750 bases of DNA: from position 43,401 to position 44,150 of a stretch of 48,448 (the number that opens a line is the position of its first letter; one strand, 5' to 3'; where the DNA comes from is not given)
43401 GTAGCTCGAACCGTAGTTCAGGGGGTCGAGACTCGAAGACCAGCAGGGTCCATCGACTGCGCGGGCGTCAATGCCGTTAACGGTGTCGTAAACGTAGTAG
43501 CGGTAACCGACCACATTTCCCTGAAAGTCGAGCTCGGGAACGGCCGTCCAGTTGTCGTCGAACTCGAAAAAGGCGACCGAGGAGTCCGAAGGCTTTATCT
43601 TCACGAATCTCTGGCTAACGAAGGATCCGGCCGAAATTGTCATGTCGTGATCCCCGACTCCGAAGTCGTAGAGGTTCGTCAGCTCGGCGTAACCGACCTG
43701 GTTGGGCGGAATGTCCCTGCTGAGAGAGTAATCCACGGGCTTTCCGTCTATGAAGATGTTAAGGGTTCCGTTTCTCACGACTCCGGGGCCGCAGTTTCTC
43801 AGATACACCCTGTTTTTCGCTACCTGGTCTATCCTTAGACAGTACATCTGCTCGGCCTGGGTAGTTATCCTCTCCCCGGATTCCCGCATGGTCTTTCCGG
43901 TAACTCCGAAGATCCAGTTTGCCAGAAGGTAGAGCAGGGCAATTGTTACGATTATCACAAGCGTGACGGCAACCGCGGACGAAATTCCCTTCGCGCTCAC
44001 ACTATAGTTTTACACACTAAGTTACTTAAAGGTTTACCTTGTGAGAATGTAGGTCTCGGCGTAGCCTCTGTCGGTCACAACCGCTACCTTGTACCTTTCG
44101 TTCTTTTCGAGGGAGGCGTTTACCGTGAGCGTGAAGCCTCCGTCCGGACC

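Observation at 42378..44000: Prepilin N-terminus fused to a C-type lectin domain and a LamG domain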

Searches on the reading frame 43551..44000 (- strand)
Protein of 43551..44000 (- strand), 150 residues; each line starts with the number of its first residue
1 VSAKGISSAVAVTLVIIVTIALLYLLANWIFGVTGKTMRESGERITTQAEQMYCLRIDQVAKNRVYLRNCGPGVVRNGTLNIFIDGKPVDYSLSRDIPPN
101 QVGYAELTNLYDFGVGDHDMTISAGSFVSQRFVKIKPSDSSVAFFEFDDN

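Call 63: search_protein_families(library=pfam, alignment_id=A6, max_evalue=0.05)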
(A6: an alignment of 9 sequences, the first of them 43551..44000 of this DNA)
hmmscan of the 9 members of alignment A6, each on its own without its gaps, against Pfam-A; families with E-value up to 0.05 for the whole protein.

A. member 1, window:43551-44000:- (150 aa): 0 families

B. families by the number of members that match (of 9 scanned): 7 families
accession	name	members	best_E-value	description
PF07790.16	Pilin_N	5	1.9e-05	Archaeal Type IV pilin, N-terminal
PF10633.15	NPCBM_assoc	1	0.00032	NPCBM-associated, NEW3 domain of alpha-galactosidase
PF16982.10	Flp1_like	1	0.00065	Putative Flagellin, Flp1-like, domain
PF05814.16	Ac76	1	0.002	Orf76 (Ac76)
PF01917.21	Arch_flagellin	1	0.027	Archaebacterial flagellin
PF07705.17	CARDB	1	0.035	CARDB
PF13786.12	DUF4179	1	0.045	Domain of unknown function (DUF4179)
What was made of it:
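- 43851..43985 (-): Hydrophobic, then amphipathic N-terminal helix (residues 6-50): the pilin alpha-1 equivalent. Pilin_N matches in 5 of 9 family N-termini (call 63).
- On Archaeal type IV pilin (class III signal peptide; Pilin_N PF07790 / archaellin-like): Pilin_N matches 5 of 9 family N-termini, best E 1.9e-5 (call 63).
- The target N-terminus alone does not reach Pfam Pilin_N at E 0.05 (call 63).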

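Call 70: search_protein_representatives(alignment_id=A6)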
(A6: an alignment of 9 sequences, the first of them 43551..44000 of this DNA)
Query: 9 sequences, 148 profile positions. Proteins with E-value up to 0.001 (for the whole library): 2343; up to 1e-10: 781; up to 1e-30: 62. The best 150 are listed.
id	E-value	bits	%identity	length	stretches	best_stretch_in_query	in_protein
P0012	7.9e-61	220.6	-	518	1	1-148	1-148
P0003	4.0e-57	208.6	-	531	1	1-148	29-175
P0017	5.8e-57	208.1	-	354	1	1-147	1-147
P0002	5.1e-56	205.0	-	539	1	2-148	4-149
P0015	9.3e-56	204.2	-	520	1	1-147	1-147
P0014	3.4e-50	186.1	-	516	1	12-148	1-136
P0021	6.0e-50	185.3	-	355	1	1-148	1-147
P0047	6.7e-50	185.2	-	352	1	1-148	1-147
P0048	9.7e-46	171.7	-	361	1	1-148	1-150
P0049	6.6e-45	169.0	-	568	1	1-148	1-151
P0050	4.3e-43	163.1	-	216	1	2-147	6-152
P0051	1.5e-42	161.3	-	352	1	1-148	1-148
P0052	1.5e-42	161.3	-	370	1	1-148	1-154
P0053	6.2e-41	156.1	-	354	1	1-148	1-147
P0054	5.9e-40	152.9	-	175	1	2-148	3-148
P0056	1.2e-39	151.9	-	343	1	1-148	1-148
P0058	4.0e-39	150.2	-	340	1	1-148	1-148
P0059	4.5e-39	150.1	-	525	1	1-148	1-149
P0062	2.0e-38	147.9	-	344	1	1-148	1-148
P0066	2.2e-37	144.5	-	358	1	2-148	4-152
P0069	7.1e-36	139.7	-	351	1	2-148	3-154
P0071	1.2e-35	138.9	-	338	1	2-148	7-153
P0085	3.7e-32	127.6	-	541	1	1-148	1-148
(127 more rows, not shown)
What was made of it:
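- The stalk profile finds 2,343 representatives among 1.84 billion proteins (call 70).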

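Call 73: search_protein_families(library=pfam, alignment_id=A7, max_evalue=0.001)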
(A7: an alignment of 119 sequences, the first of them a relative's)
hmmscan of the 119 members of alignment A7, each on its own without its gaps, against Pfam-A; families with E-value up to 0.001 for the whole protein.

A. member 1, P0047 (352 aa): 1 family
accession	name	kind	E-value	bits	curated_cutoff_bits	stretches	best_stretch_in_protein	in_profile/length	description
PF13385.13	Laminin_G_3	-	2.2e-14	54.3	27.6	1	194-342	3-149/151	Concanavalin A-like lectin/glucanases superfamily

B. families by the number of members that match (of 119 scanned): 17 families
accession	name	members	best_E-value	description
PF13385.13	Laminin_G_3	87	3.9e-59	Concanavalin A-like lectin/glucanases superfamily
PF02210.31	Laminin_G_2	18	7.2e-07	Laminin G domain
PF07790.16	Pilin_N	17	6.5e-08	Archaeal Type IV pilin, N-terminal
PF02973.23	Sialidase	13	4.1e-05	Sialidase, N-terminal domain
PF07953.20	Toxin_R_bind_N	12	2.1e-12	Clostridium neurotoxin, N-terminal receptor binding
PF00054.30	Laminin_G_1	5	2.4e-05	Laminin G domain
PF00354.24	Pentaxin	4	3.3e-22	Pentaxin family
PF02140.24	SUEL_Lectin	3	2.4e-08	D-galactoside/L-rhamnose binding SUEL lectin domain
PF13229.12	Beta_helix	2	3.9e-17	Right handed beta helix region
PF05048.19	NosD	2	4.6e-14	Periplasmic copper-binding protein (NosD)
PF06439.18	3keto-disac_hyd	2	6.7e-14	3-keto-disaccharide hydrolase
PF22925.3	TS_C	2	0.00011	Trans-sialidase, C-terminal domain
PF14099.13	Polysacc_lyase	1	1.8e-08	Polysaccharide lyase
PF00722.28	Glyco_hydro_16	1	3.1e-06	Glycosyl hydrolases family 16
PF02018.23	CBM_4_9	1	5.2e-06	Carbohydrate binding domain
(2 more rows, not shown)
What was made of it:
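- Others carry SUEL lectin, pentraxin, CBM or toxin receptor-binding domains (call 73). LamG is the constant module of the wider family, and the CTLD is optional (call 73).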

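Call 85: list_cluster_members(proteins=[P0047, P0051, P0056, P0058, P0059, P0062, P0066, P0069, P0071, P0085])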
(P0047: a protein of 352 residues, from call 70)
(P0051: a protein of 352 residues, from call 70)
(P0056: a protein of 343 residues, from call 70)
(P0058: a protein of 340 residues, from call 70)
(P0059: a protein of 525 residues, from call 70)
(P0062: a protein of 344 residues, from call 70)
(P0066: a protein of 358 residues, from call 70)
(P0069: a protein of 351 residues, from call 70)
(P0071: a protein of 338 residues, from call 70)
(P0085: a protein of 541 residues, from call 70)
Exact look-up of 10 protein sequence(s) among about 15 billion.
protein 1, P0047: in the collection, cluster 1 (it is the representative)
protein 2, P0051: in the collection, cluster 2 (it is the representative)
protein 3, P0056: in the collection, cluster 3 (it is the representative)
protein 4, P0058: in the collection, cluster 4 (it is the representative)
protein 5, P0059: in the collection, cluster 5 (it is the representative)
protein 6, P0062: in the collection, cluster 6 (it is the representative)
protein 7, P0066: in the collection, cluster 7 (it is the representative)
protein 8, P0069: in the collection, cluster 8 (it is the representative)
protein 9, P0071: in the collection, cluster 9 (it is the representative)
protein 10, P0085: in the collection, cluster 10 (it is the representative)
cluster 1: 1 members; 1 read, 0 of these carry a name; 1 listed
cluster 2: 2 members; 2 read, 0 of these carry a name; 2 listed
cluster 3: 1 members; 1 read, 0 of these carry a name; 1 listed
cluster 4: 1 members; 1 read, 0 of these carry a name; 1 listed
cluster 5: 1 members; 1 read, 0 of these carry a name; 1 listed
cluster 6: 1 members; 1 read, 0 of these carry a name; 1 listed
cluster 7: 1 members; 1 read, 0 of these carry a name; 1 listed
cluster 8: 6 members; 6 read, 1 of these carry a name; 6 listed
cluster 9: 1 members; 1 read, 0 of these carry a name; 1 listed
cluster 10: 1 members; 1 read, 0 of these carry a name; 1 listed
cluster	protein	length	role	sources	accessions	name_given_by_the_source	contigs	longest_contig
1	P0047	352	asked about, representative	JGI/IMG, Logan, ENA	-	-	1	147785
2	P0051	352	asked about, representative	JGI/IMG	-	-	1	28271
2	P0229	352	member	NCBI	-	-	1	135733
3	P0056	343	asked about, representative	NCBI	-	-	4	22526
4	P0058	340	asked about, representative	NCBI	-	-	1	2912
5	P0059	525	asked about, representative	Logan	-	-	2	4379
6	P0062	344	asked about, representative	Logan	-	-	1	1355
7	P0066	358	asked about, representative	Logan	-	-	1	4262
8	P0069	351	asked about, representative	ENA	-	-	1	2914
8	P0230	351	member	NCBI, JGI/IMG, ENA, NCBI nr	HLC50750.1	MAG TPA: LamG domain-containing protein [archaeon] | LamG domain-containing protein [archaeon]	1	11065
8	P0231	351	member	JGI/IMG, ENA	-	-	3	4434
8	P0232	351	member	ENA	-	-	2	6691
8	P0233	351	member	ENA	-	-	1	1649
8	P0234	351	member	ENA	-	-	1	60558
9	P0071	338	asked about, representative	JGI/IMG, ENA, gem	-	-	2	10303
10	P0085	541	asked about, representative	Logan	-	-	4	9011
